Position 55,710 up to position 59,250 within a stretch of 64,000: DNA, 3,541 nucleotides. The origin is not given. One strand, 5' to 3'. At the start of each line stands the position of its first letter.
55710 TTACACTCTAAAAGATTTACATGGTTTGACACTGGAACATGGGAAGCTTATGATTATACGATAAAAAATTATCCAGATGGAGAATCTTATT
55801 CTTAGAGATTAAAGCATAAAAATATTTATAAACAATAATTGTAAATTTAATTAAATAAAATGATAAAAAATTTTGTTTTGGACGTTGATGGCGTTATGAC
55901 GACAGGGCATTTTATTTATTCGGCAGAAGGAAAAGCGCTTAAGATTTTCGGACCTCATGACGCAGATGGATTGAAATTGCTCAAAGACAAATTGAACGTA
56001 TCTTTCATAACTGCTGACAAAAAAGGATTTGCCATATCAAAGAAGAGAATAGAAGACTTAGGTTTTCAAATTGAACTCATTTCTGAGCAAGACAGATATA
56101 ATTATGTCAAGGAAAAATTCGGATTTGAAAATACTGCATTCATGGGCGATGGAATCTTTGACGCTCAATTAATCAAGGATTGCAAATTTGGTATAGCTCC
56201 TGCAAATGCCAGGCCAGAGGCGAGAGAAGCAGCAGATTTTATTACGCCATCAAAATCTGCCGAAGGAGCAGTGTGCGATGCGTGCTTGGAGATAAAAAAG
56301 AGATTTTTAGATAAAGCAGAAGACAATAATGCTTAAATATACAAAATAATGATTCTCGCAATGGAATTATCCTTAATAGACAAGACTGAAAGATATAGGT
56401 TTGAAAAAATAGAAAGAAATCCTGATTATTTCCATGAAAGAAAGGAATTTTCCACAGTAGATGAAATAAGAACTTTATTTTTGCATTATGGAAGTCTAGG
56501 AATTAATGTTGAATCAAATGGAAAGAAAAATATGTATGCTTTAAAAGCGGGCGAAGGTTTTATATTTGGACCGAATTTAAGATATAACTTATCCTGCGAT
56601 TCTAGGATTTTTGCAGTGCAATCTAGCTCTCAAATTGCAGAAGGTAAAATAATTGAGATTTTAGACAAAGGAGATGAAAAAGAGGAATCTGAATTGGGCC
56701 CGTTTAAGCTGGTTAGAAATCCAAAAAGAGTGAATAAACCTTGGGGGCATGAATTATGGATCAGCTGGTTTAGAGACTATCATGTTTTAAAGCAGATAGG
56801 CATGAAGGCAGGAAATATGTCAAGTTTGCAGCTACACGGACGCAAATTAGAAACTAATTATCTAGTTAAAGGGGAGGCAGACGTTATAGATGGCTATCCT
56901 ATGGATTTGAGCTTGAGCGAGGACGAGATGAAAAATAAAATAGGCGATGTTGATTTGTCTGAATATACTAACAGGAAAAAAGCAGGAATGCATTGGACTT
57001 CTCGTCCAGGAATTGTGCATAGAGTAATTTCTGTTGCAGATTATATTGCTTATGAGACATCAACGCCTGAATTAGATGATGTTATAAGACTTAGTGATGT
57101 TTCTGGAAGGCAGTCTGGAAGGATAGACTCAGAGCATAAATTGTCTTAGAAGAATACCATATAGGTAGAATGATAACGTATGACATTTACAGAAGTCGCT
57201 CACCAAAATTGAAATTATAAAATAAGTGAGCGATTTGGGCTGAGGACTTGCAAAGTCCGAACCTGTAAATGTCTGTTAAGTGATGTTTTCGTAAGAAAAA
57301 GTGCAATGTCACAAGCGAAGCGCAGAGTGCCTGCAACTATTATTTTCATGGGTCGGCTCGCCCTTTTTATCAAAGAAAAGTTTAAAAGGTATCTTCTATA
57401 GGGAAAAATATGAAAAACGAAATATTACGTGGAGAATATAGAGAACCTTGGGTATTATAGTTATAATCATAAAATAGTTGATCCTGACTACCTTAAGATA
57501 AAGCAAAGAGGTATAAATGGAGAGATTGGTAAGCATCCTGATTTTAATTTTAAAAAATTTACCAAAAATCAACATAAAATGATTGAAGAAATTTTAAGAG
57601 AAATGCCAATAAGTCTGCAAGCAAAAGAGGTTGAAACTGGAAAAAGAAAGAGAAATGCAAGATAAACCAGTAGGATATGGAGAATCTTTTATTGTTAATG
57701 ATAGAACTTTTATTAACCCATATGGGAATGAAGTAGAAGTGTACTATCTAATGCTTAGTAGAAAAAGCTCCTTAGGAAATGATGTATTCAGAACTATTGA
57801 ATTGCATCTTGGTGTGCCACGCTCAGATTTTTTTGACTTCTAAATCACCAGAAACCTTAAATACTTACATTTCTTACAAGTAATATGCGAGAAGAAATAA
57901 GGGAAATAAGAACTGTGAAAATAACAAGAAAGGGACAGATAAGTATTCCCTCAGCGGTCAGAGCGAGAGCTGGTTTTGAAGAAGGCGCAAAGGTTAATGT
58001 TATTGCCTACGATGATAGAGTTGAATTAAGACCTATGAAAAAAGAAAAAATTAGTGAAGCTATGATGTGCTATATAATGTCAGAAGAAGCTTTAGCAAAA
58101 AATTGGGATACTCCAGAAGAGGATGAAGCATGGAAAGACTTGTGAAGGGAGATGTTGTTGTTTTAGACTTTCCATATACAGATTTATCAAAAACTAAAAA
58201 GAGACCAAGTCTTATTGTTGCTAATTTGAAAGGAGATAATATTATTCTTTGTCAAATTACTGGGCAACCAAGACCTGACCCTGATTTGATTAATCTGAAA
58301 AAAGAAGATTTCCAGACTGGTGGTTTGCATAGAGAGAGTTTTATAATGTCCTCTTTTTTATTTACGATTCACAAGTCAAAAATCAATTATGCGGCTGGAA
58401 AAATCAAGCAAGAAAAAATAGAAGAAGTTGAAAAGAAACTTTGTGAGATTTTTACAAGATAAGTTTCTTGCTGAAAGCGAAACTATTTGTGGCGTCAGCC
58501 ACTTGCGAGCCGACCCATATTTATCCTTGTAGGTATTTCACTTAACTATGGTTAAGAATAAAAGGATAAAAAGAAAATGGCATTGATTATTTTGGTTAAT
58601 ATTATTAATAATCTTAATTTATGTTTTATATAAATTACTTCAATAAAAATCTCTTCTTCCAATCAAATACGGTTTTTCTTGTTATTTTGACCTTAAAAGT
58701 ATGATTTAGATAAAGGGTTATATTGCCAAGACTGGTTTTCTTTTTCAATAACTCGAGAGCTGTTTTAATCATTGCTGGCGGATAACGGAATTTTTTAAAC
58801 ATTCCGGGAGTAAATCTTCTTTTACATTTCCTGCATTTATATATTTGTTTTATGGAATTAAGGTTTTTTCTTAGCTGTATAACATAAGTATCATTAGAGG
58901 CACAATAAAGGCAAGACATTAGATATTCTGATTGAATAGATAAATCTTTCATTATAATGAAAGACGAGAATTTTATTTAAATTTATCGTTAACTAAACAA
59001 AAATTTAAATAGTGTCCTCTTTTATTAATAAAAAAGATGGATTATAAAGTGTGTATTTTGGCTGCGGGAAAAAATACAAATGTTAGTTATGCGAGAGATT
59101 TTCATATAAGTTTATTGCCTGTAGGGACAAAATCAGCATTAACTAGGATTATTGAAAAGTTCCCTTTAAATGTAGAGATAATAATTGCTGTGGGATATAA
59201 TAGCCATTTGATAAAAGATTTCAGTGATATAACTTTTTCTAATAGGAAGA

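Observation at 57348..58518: Perfect 14-bp GC-rich inverted repeats bracket a 1.17-kb segment carrying small ORFs and a MazEF module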

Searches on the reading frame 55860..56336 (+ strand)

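Call 8: search_protein_families(library=pfam, proteins=[window:55860-56336:+], max_evalue=0.1)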
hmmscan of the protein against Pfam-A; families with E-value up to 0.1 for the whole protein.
window:55860-56336:+ (158 aa): 2 families
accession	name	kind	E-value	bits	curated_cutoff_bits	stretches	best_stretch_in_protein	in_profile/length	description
PF08282.18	Hydrolase_3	-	2.4e-07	31.2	20.9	1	89-136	203-250/255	haloacid dehalogenase-like hydrolase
PF00702.32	Hydrolase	-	0.0091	16.8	26.4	0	76-106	156-188/191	haloacid dehalogenase-like hydrolase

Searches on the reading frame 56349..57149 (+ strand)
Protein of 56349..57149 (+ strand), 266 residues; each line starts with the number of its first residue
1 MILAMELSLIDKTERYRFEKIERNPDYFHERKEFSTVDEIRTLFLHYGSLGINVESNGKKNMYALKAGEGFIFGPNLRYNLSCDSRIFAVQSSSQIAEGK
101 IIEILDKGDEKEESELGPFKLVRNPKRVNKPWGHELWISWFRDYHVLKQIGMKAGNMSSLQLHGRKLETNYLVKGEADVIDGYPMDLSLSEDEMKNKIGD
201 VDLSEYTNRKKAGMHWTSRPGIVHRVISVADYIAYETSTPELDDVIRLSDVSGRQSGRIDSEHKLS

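Call 8: search_protein_families(library=pfam, proteins=[window:56349-57149:+], max_evalue=0.1)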
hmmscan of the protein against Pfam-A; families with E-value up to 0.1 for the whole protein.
window:56349-57149:+ (266 aa): 1 family
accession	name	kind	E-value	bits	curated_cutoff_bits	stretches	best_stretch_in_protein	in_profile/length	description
PF01050.24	MannoseP_isomer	-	0.0021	18.7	23.6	1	125-183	9-66/116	Mannose-6-phosphate isomerase C-terminal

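Call 14: find_encoding_contigs(protein=window:56349-57149:+, flank=10000, max_places=10)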
Protein window:56349-57149:+ (266 aa): no gene with exactly this product is on record in the collection.

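Call 15: find_related_loci(query=window:56349-57149:+, collection=genome_contigs, flank=10000)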
Query window:56349-57149:+ (266 aa) in genome_contigs; peptide patterns used: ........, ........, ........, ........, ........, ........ (x = any residue, [..] = any of these).
101 stretches matched a pattern, but none encodes a relative of the query by tblastn (E <= 1e-3).
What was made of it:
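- Tried and rejected: Nothing found (call 15).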

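Call 28: search_protein_families(library=ncbifam, proteins=[window:56349-57149:+], max_evalue=0.1)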
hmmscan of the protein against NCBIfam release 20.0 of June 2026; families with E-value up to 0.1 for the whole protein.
window:56349-57149:+ (266 aa): 2 families
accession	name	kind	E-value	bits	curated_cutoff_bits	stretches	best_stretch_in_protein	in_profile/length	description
TIGR01479.1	GMP_PMI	equivalog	0.0052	15.6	372.95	1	124-182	355-412/467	mannose-1-phosphate guanylyltransferase/mannose-6-phosphate isomerase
NF012004.0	PRK15460.1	equivalog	0.067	11.8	859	1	126-180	367-420/478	mannose-1-phosphate guanyltransferase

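Call 29: find_homologous_proteins(query=window:56349-57149:+)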
Query window:56349-57149:+ (266 aa): 79 proteins with E <= 0.001 among 524 candidates.
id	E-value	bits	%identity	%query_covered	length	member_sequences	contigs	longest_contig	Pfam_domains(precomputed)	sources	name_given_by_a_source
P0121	7.0e-173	591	100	98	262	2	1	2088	-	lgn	-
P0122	1.7e-109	383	68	98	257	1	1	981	PF07883.18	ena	-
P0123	4.3e-102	359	64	98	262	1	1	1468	-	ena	-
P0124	1.3e-101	358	63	98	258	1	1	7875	-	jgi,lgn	-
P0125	5.1e-97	343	65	97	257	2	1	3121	-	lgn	-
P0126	1.9e-94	334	60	98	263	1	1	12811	-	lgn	-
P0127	1.6e-91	324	62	98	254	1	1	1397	-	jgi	jgi:hypothetical protein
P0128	1.4e-86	308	55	97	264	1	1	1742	-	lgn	-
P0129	2.0e-85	305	56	98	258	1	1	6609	PF07883.18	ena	-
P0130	1.5e-84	302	55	98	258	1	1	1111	-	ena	-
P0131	1.0e-83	299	55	98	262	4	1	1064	PF07883.18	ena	-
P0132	1.3e-83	299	55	98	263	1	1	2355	PF01050.25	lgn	-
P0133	2.3e-80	288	53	98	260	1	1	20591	-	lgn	-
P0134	3.9e-80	287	53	98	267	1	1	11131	PF07883.18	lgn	-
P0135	1.5e-79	285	53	98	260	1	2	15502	-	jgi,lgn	-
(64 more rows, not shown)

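Call 30: find_encoding_contigs(protein=P0121, flank=10000, max_places=10)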
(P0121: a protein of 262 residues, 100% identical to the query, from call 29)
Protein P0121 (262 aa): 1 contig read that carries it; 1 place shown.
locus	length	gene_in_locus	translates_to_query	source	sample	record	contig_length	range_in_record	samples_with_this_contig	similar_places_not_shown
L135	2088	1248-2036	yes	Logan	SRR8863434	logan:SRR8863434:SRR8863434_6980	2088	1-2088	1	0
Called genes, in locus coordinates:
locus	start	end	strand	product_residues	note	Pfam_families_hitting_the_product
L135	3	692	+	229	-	?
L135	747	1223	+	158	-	PF08282:Hydrolase_3 (weak)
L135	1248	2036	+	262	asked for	-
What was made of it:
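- Tried and rejected: A 100%-identical 2,088-nt Logan contig was found through a homologue (call 30).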

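Call 31: find_encoding_contigs(protein=P0124, flank=8000, max_places=4)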
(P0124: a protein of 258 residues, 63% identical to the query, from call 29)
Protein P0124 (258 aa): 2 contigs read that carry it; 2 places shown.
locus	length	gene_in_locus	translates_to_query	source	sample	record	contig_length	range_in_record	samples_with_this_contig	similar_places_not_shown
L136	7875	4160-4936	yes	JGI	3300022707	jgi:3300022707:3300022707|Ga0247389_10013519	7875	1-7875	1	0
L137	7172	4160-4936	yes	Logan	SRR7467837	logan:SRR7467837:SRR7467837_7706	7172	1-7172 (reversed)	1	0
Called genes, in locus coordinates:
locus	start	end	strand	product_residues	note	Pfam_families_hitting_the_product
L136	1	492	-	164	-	?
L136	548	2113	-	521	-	PF01943:Polysacc_synt, PF01554:MatE (weak), PF13440:Polysacc_synt_3, PF01554:MatE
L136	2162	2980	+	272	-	PF08501:Shikimate_dh_N, PF01488:Shikimate_DH (weak)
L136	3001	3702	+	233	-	PF00483:NTP_transferase (faint), PF12804:NTP_transf_3 (weak)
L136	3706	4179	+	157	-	PF08282:Hydrolase_3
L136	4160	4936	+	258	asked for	-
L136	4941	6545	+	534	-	-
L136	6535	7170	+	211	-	PF13580:SIS_2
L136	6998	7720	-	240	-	PF13292:DXP_synthase_N, PF00456:Transketolase_N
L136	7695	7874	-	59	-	?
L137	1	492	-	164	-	?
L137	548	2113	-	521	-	PF01943:Polysacc_synt, PF01554:MatE (weak), PF13440:Polysacc_synt_3, PF01554:MatE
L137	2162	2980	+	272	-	PF08501:Shikimate_dh_N, PF01488:Shikimate_DH (weak)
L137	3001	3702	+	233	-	PF00483:NTP_transferase (faint), PF12804:NTP_transf_3 (weak)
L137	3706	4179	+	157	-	PF08282:Hydrolase_3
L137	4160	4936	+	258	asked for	-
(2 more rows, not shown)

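Call 32: find_encoding_contigs(protein=P0126, flank=8000, max_places=4)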
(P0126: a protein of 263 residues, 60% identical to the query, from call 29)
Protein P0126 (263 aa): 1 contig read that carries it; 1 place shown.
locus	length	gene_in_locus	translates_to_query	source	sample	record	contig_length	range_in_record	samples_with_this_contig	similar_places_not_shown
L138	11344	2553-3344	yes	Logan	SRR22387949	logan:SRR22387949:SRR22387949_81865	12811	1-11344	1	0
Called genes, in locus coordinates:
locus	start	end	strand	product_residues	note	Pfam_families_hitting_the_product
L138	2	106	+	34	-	?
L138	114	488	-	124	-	PF14667:Polysacc_synt_C (weak), PF07883:Cupin_2 (weak)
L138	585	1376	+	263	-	PF08501:Shikimate_dh_N, PF01488:Shikimate_DH (weak)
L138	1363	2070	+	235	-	PF00483:NTP_transferase (weak), PF12804:NTP_transf_3, PF00483:NTP_transferase (weak)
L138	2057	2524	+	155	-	PF08282:Hydrolase_3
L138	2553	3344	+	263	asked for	-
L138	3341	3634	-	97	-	-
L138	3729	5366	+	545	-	PF01636:APH (weak)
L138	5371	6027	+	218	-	PF13580:SIS_2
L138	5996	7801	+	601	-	PF00456:Transketolase_N, PF13292:DXP_synthase_N, PF02775:TPP_enzyme_C (weak), PF02779:Transket_pyr, PF02780:Transketolase_C, PF22613:Transketolase_C_1 (weak)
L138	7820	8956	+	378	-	-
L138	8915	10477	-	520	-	PF01943:Polysacc_synt, PF13440:Polysacc_synt_3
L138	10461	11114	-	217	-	-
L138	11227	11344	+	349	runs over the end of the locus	-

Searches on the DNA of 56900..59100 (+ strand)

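Call 18: search_rna_families(source=window, start=56900, end=59100, threshold=evalue, max_evalue=10, show_alignments=3)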
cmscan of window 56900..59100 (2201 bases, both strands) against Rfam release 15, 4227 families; matches with E-value up to 10: 4.
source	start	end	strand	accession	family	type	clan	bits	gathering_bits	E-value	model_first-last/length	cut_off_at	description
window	58959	59023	+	RF00078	MicA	Gene; sRNA;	-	22.4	41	1.6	1-75/75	no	MicA sRNA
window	57033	57103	+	RF00266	snoZ17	Gene; snRNA; snoRNA; CD-box;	CL00053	21.5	44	0.85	1-71/71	no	Small nucleolar RNA Z17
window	58322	58426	+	RF01725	SAM-I-IV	Cis-reg; riboswitch;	CL00012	19.8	41.1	5.5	1-99/99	no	SAM-I/IV (S-adenosyl methionine) riboswitch aptamer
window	58886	58972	+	RF00553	SCARNA1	Gene; snRNA; snoRNA; scaRNA;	-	18.4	45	7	1-166/166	no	Small Cajal body specific RNA 1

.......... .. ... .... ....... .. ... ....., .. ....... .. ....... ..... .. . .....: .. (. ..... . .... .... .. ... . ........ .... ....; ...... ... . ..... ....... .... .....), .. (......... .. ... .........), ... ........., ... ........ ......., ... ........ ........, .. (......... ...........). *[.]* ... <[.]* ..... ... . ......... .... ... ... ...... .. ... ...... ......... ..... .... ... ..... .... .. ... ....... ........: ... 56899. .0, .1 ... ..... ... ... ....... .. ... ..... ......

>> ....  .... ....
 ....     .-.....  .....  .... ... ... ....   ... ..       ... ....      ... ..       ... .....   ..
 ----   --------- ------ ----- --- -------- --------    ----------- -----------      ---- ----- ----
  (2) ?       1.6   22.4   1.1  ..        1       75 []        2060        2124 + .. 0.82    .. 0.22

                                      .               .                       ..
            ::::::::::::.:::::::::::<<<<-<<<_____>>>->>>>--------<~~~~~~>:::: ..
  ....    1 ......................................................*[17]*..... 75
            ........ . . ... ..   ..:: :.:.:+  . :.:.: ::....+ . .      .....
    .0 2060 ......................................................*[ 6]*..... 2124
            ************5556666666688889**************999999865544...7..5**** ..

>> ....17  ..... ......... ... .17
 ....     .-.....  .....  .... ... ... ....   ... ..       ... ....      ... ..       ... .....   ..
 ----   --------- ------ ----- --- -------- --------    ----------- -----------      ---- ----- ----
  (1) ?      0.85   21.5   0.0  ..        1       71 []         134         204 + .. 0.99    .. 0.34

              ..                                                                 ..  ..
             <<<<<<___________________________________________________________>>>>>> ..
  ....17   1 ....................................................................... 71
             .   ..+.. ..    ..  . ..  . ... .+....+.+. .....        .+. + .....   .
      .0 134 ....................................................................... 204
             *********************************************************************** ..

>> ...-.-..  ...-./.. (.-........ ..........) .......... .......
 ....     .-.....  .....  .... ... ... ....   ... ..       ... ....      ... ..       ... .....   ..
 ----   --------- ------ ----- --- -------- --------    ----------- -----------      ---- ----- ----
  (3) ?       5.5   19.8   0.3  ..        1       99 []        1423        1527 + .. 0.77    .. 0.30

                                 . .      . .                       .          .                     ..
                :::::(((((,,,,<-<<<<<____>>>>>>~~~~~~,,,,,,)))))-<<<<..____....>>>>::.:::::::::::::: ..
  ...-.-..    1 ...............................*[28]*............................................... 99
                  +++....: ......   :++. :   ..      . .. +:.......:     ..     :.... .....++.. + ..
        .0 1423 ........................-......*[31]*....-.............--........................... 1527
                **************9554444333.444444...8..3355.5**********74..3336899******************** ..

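Call 46: search_rna_families(sources=[L142, L139, L140, L141, L143, L145, L146, L150, L151, L001, L002, L003, L004, L007, L012, L138, L136], threshold=gathering)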
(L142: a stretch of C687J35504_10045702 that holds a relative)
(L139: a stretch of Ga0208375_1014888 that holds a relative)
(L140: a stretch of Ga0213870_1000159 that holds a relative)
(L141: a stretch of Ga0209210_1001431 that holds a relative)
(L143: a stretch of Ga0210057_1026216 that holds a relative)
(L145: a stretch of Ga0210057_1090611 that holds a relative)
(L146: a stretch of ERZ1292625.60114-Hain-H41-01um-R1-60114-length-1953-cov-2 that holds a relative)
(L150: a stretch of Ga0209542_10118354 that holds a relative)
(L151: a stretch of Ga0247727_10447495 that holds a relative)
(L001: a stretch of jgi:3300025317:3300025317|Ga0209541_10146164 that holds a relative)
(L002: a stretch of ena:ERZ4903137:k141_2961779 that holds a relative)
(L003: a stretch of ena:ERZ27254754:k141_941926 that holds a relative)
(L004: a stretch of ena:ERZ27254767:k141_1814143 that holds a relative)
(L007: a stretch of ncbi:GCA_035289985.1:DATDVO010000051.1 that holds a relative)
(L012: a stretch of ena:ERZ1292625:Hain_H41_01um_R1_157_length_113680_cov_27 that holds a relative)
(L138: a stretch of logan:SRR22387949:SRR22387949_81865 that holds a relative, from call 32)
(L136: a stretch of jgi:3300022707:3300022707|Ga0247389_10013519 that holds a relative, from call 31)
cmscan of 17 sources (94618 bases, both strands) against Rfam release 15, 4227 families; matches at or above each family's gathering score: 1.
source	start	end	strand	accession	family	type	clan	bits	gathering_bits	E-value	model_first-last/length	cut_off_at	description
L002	3919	4000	-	RF00005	tRNA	Gene; tRNA;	CL00001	54.4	29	9.4e-09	1-71/71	no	tRNA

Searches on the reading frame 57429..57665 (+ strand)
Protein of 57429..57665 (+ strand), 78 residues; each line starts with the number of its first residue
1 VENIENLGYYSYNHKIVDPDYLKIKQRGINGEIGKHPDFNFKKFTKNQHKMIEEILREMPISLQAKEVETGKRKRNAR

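Call 8: search_protein_families(library=pfam, proteins=[window:57429-57665:+], max_evalue=0.1)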
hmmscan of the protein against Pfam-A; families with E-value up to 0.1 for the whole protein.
window:57429-57665:+ (78 aa): 0 families

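Call 28: search_protein_families(library=ncbifam, proteins=[window:57429-57665:+], max_evalue=0.1)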
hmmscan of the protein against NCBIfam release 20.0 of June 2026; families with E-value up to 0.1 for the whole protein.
window:57429-57665:+ (78 aa): 0 families

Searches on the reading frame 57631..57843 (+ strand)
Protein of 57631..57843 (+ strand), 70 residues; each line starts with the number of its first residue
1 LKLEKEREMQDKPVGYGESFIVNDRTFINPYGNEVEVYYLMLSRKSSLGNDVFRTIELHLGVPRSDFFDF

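Call 8: search_protein_families(library=pfam, proteins=[window:57631-57843:+], max_evalue=0.1)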
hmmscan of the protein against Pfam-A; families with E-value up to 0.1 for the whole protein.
window:57631-57843:+ (70 aa): 0 families

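Call 28: search_protein_families(library=ncbifam, proteins=[window:57631-57843:+], max_evalue=0.1)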
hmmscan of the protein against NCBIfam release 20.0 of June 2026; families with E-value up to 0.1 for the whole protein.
window:57631-57843:+ (70 aa): 0 families

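Call 81: find_homologous_proteins(query=window:57655-57843:+, max_evalue=0.01)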
Query window:57655-57843:+: no candidate shares three 5-residue words with the query. No homologue found.
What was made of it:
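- Tried and rejected: Nothing found (call 81).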

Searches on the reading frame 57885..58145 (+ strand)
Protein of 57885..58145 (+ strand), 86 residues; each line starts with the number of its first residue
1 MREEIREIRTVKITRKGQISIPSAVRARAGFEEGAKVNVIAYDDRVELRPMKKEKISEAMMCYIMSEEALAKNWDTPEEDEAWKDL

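Call 8: search_protein_families(library=pfam, proteins=[window:57885-58145:+], max_evalue=0.1)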
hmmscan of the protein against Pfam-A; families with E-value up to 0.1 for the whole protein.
window:57885-58145:+ (86 aa): 1 family
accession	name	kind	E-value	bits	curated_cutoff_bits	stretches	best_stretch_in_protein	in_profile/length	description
PF04014.23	MazE_antitoxin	-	1e-09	38.6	24.7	1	10-55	1-47/48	Antidote-toxin recognition MazE, bacterial antitoxin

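Call 28: search_protein_families(library=ncbifam, proteins=[window:57885-58145:+], max_evalue=0.1)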
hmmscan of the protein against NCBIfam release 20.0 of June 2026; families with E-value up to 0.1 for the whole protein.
window:57885-58145:+ (86 aa): 4 families
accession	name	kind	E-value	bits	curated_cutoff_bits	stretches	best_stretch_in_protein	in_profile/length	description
TIGR01439.1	lp_hng_hel_AbrB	domain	5.1e-13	48.5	28.3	1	10-51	1-43/44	transcriptional regulator, AbrB family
NF006352.0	PRK08577.1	equivalog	5.3e-06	26.5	140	1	6-49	2-45/136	hypothetical protein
NF040962.1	near_HgcAB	equivalog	0.00028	20.7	70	1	11-45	8-42/70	HgcAB-associated protein HgcC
NF050106.1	TA_MazE_antitoxin_Deino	equivalog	0.047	13.9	65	1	17-54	1-38/65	type II toxin-antitoxin system MazE family antitoxin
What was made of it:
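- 57885..58145 (+): mazE antitoxin (AbrB/SpoVT fold), 86 aa. PF04014 E = 1e-9 and TIGR01439 E = 5e-13 (calls 8, 28).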
